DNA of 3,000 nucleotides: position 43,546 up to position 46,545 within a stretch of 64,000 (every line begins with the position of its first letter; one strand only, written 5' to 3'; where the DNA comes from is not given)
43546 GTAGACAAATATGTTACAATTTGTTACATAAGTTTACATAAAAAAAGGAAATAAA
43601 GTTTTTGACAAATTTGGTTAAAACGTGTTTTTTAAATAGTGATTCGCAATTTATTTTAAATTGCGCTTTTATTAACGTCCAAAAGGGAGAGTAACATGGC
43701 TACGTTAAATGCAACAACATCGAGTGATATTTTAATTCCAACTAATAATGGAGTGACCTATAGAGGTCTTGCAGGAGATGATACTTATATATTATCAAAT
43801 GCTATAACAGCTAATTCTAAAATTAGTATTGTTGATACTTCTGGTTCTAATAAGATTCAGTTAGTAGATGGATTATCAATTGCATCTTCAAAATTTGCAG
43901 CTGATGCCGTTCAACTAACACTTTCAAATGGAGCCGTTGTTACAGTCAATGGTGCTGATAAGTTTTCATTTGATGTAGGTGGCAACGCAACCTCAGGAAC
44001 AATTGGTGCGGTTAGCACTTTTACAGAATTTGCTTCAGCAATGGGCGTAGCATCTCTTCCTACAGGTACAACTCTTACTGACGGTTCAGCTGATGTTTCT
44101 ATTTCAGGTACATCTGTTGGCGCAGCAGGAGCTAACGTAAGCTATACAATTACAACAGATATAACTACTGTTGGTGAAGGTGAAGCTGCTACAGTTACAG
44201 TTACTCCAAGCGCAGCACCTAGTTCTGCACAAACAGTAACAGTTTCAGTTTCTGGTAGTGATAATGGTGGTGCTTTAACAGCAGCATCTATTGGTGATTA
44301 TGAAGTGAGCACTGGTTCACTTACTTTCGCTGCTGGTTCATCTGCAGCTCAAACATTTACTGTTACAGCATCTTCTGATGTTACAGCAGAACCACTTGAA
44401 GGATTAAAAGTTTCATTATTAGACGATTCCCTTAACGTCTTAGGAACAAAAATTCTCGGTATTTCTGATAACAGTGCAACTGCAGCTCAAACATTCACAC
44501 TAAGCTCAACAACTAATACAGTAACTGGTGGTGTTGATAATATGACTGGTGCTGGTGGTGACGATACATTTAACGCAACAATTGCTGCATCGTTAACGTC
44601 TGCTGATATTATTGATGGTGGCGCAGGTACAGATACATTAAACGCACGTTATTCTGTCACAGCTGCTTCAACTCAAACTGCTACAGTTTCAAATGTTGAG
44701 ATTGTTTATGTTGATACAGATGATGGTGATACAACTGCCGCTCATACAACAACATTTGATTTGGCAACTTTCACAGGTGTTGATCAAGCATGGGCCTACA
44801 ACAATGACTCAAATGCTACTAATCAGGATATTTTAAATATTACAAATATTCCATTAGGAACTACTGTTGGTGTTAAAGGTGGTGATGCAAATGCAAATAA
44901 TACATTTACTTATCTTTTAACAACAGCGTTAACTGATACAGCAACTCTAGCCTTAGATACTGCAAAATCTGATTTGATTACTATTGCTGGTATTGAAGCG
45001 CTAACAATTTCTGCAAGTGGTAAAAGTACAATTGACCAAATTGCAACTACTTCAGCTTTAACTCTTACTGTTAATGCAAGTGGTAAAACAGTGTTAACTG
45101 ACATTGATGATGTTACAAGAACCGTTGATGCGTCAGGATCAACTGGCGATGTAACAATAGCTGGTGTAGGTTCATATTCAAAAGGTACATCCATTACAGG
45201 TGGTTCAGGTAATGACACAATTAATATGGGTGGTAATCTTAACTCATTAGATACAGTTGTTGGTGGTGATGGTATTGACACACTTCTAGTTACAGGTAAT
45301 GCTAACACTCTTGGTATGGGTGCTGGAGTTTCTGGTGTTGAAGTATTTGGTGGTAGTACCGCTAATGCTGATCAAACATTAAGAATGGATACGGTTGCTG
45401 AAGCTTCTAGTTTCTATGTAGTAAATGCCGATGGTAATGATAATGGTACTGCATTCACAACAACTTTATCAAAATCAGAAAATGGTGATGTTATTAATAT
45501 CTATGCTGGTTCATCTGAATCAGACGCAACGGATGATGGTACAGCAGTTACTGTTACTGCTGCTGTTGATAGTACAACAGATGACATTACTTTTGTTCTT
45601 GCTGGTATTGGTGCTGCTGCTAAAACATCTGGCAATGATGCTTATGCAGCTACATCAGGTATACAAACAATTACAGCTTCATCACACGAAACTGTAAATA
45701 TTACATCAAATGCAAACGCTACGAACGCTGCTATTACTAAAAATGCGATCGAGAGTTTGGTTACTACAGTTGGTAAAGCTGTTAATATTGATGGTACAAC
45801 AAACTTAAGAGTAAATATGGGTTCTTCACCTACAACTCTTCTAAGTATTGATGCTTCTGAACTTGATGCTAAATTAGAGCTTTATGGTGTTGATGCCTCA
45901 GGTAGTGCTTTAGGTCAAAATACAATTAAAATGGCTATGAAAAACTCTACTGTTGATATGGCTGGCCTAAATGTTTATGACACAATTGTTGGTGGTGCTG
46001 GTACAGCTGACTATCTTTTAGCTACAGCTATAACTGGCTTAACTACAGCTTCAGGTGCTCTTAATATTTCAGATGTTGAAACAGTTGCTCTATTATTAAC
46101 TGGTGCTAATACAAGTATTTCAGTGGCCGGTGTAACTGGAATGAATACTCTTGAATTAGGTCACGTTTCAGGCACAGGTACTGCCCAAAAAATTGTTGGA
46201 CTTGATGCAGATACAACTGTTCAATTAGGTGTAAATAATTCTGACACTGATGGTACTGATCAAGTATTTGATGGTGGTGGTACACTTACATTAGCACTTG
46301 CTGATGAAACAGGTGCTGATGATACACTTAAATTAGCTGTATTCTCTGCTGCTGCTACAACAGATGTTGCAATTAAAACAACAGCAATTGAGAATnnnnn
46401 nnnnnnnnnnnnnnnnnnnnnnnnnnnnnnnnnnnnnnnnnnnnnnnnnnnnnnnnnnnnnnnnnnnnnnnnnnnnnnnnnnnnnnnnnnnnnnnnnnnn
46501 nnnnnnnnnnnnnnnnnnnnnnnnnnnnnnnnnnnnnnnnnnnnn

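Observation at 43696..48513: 1605-aa RTX-like giant protein without signal peptide, convergent on the T1SS: likely S-layer/adhesin cargo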

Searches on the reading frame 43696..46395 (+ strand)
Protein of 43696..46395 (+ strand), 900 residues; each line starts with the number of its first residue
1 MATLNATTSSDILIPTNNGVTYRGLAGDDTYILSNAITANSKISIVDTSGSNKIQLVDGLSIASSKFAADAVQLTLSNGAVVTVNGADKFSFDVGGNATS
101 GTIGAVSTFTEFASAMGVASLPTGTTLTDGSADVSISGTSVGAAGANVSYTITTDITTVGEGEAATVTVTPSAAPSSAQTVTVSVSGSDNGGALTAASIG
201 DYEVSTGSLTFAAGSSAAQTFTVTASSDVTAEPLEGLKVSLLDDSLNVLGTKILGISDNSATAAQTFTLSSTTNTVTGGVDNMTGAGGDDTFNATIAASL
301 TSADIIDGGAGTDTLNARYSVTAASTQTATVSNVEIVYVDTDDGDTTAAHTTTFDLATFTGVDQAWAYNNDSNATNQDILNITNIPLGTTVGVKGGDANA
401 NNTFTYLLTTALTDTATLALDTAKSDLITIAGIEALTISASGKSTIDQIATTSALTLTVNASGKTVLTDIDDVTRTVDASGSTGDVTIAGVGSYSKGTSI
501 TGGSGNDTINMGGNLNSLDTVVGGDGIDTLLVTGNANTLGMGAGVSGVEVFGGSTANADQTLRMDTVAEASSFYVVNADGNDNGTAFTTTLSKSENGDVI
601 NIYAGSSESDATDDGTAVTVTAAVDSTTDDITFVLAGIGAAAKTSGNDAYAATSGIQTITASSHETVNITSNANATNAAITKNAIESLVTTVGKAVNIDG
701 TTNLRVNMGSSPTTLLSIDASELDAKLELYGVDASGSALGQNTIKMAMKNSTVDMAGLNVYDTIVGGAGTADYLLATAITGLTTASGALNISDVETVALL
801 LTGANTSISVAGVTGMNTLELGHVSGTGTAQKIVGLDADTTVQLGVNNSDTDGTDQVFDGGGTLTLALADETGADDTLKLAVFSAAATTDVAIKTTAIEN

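Call 44: predict_structure(alignment_id=A3)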
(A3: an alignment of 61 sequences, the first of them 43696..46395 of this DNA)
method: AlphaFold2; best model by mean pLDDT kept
length: 900 residues; sequences in the alignment: 61
mean_pLDDT: 83.4   pTM: 0.65
mean pLDDT of the five models: 83.4, 83.3, 82.9, 81.2, 81.1
residues with pLDDT >= 90: 379; 70-90: 392; 50-70: 81; < 50: 48
segments of 3 or more residues with pLDDT < 50: 1-8, 132-135, 137-146, 273-278, 579-581, 640-650, 784-786
pLDDT, mean of each block of 10 residues (from residue 1): 46 83 82 86 87 84 85 89 90 81 79 76 73 47 54 91 90 78 92 89 86 83 84 87 87 85 79 49 85 84 89 92 88 95 82 94 95 89 93 93 85 88 95 93 94 91 94 90 94 82 95 84 95 80 90 81 90 74 68 93 63 73 90 79 43 73 93 70 86 91 89 85 94 72 93 89 93 87 66 94 81 94 77 90 82 69 86 83 81 83
secondary structure, 60 per line:
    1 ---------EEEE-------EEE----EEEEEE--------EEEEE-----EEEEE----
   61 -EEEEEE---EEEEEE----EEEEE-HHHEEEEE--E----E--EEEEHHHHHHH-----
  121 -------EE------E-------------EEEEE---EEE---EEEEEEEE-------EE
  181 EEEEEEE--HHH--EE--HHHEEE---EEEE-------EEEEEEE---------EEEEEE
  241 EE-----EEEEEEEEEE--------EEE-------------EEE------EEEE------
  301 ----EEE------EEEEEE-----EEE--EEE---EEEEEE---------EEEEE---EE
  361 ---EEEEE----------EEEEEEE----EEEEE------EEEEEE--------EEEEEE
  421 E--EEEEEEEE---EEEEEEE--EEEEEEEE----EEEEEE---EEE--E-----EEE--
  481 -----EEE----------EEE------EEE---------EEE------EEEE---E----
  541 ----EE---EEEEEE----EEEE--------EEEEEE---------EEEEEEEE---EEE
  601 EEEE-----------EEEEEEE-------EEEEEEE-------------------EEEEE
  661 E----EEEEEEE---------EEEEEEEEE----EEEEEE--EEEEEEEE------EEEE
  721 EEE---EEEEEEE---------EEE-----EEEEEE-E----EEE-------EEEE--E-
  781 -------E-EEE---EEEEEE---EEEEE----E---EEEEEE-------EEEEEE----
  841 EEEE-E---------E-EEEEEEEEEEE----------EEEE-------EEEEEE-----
elements in order (helices of 4 or more, strands of 3 or more residues): E10-13 E21-23 E28-33 E42-46 E52-56 E62-67 E71-76 E81-85 E90-94 E105-108 H109-115 E150-154 E158-160 E164-171 E179-187 E202-204 E208-211 E219-225 E235-242 E248-257 E266-268 E282-284 E291-294 E305-307 E314-319 E325-327 E330-332 E336-341 E351-355 E364-368 E379-385 E390-394 E401-406 E415-421 E424-431 E435-441 E444-451 E456-461 E465-467 E476-478 E486-488 E499-501 E508-510 E520-522 E529-532 E550-555 E560-563 E572-577 E587-594 E598-604 E616-622 E630-636 E656-661 E666-672 E682-690 E695-700 E703-710 E717-723 E727-733 E743-745 E751-756 E763-765 E773-776 E790-792 E796-801 E805-809 E818-823 E831-836 E841-844 E858-868 E879-882 E890-895
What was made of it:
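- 43696..44088 (+): N-terminal module, aa 1-131, all-beta. It is far more conserved than the body of the protein: 52-92% against about 35% identity. Proposed docking domain. Model pLDDT 80-90 (call 44).
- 44134..44490 (+): Beta-sandwich domain, aa 147-265, sub-threshold Calx-beta-like. Model strands 150-257 (call 44).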

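Call 48: fold_search(model_id=the predicted structure, library=pdb)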
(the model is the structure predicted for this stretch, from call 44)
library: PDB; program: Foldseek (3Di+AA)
matches with E <= 10: 1863; with E <= 0.001: 4
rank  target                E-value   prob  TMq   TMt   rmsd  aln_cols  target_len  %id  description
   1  6p5t_D                3.0e-06  1.00  0.30  0.34  14.5       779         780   17  Surface-layer (S-layer) RsaA protein from Caulobacter crescentus bound to strontium and iodide (released 2020-01-15)
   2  6p5t_A                2.0e-05  1.00  0.30  0.34  14.4       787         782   16  Surface-layer (S-layer) RsaA protein from Caulobacter crescentus bound to strontium and iodide (released 2020-01-15)
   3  6p5t_C                3.1e-05  1.00  0.28  0.32  14.7       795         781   16  Surface-layer (S-layer) RsaA protein from Caulobacter crescentus bound to strontium and iodide (released 2020-01-15)
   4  6p5t_B                6.3e-05  1.00  0.30  0.34  14.9       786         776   15  Surface-layer (S-layer) RsaA protein from Caulobacter crescentus bound to strontium and iodide (released 2020-01-15)
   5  8dke_P                1.7e-03  1.00  0.10  0.25   3.7       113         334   15  Cryo-EM structure of cystinosin in a cytosol-open state (released 2022-09-21)
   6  8dkw_P                2.2e-03  1.00  0.09  0.22   4.0       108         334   14  Cryo-EM structure of cystinosin N288K mutant in a cytosol-open state at pH5.0 (released 2022-09-21)
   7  7som_J                2.9e-03  1.00  0.10  0.13   6.3       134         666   16  Ciliary C2 central pair apparatus isolated from Chlamydomonas reinhardtii (released 2022-04-13)
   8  8ayh_A                3.2e-03  1.00  0.09  0.10   4.0       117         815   17  Structure of Complement C5 in Complex with small molecule inhibitor and CVF (released 2022-12-21)
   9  3frp_G                4.3e-03  1.00  0.09  0.29   4.9       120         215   13  Crystal Structure of Cobra Venom Factor, a Co-factor for C3- and C5 convertase CVFBb (released 2009-04-28)
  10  8xrx_E                5.2e-03  0.97  0.09  0.13  18.2       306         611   13  The crystal structure of a GH3 enzyme CcBgl3B with glucose and gentiobiose (released 2024-04-10)
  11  8xrx_C                5.2e-03  0.96  0.09  0.10  18.3       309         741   12  The crystal structure of a GH3 enzyme CcBgl3B with glucose and gentiobiose (released 2024-04-10)
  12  5vi0_B                6.2e-03  1.00  0.09  0.19   7.8       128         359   19  Pseudomonas fluorescens alkylpurine DNA glycosylase AlkC bound to DNA containing an abasic site analog (released 2017-10-25)
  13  8xrt_E                6.2e-03  0.97  0.09  0.11  18.2       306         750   13  The crystal structure of a GH3 enzyme CcBgl3B (released 2024-04-10)
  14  6fq0_A                6.5e-03  1.00  0.10  0.36   5.2       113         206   12  Crystal structure of the CsuC-CsuA/B chaperone-subunit preassembly complex of the archaic chaperone-usher Csu pili of  (released 2018-09-26)
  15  7sqc_O0               6.5e-03  1.00  0.10  0.08  10.0       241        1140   14  Ciliary C1 central pair apparatus isolated from Chlamydomonas reinhardtii (released 2022-04-13)
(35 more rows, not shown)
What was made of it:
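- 44134..44490 (+): Ig-like and CBD12 matches (call 48).
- On Calx-beta domain (PF03160): The fold is a beta-sandwich (calls 44, 48).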

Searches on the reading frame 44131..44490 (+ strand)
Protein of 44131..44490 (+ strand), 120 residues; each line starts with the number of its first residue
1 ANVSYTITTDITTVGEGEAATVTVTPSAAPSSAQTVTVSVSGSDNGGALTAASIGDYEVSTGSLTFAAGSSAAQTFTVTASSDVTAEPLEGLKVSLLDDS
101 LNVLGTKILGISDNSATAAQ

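Call 60: search_protein_families(library=pfam, proteins=[window:44131-44490:+], max_evalue=5)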
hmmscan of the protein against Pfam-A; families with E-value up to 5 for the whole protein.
window:44131-44490:+ (120 aa): 7 families
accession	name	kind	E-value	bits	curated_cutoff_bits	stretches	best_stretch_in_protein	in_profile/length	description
PF03160.20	Calx-beta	-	0.00017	22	27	1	17-99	21-97/119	Calx-beta domain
PF07550.17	Shr-like_HID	-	0.097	13.6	22.3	1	8-81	2-68/82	Heme-binding protein Shr-like, Hb-interacting domain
PF16841.11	CBM60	-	0.14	13.1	28.2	1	35-86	1-46/91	Ca-dependent carbohydrate-binding module xylan-binding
PF08522.16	BT_3987-like_N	-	0.19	12.9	25.9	1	6-87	15-100/120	BT_3987-like, N-terminal domain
PF06280.18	fn3_5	-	0.29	12.3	27.6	1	18-86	40-86/112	Fn3-like domain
PF21602.3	GldM_3rd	-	0.85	10.4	25.2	1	15-47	42-70/82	GldM third domain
PF05594.20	Fil_haemagg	-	1.5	10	21.5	1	20-52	12-44/72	Haemagglutinin repeat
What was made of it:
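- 44134..44490 (+): PF03160 E 1.7e-4, 22 bits, below the cut-off of 27 (call 60).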
